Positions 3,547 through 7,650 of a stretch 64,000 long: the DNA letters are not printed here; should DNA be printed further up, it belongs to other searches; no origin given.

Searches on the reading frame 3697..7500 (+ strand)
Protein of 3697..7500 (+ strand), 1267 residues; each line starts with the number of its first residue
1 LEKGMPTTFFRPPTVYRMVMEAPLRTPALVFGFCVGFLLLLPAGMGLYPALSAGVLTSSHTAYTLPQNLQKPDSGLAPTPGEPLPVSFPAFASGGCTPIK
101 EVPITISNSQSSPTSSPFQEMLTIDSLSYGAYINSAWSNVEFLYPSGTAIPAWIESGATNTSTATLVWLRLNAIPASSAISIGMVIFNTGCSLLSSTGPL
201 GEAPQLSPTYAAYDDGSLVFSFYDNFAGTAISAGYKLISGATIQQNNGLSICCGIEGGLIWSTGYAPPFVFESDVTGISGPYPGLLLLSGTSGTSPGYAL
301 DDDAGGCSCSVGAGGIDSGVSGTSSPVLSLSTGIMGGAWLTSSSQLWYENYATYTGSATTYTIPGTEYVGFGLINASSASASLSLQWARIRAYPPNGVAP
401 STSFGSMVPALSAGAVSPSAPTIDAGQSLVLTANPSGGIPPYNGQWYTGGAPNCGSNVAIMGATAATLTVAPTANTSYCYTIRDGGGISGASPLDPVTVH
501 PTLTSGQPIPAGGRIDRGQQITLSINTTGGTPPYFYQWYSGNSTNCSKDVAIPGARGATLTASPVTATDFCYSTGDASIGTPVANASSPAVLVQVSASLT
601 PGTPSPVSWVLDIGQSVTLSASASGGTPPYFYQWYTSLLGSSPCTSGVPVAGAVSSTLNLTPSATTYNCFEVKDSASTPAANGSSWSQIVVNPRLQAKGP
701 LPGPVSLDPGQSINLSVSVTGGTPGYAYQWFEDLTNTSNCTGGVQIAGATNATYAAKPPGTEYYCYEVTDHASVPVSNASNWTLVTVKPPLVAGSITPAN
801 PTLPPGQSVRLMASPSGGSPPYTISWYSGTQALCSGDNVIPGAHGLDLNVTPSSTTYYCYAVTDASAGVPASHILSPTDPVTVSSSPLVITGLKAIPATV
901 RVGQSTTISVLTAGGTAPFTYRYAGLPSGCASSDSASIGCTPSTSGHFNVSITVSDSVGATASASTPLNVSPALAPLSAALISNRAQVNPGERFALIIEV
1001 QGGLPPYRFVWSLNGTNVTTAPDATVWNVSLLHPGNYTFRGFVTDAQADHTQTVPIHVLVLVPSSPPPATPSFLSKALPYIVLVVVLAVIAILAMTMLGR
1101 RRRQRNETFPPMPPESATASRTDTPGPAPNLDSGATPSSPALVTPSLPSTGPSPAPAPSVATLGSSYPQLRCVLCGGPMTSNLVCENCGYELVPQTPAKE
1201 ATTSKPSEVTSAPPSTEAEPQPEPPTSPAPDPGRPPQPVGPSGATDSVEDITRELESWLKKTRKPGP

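Call 44: search_protein_families(library=pfam, proteins=[window:3697-7500:+], max_evalue=0.0001)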
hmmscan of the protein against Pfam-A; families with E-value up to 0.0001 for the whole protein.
window:3697-7500:+ (1267 aa): 5 families
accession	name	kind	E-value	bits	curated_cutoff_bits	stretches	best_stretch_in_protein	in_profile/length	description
PF13927.12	Ig_3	-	3.4e-23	82.4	30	0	512-569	12-68/78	Immunoglobulin domain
PF13573.12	SprB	-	7.8e-17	61.1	28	0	522-542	16-36/37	SprB repeat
PF08940.17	DUF1918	-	2.2e-07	30.8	24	0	981-1022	9-52/58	Domain of unknown function (DUF1918)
PF10102.14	DUF2341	-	7e-07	30.1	23.4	0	138-192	3-56/84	Domain of unknown function (DUF2341)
PF13895.12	Ig_2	-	3e-06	27.8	27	0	796-864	4-66/79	Immunoglobulin domain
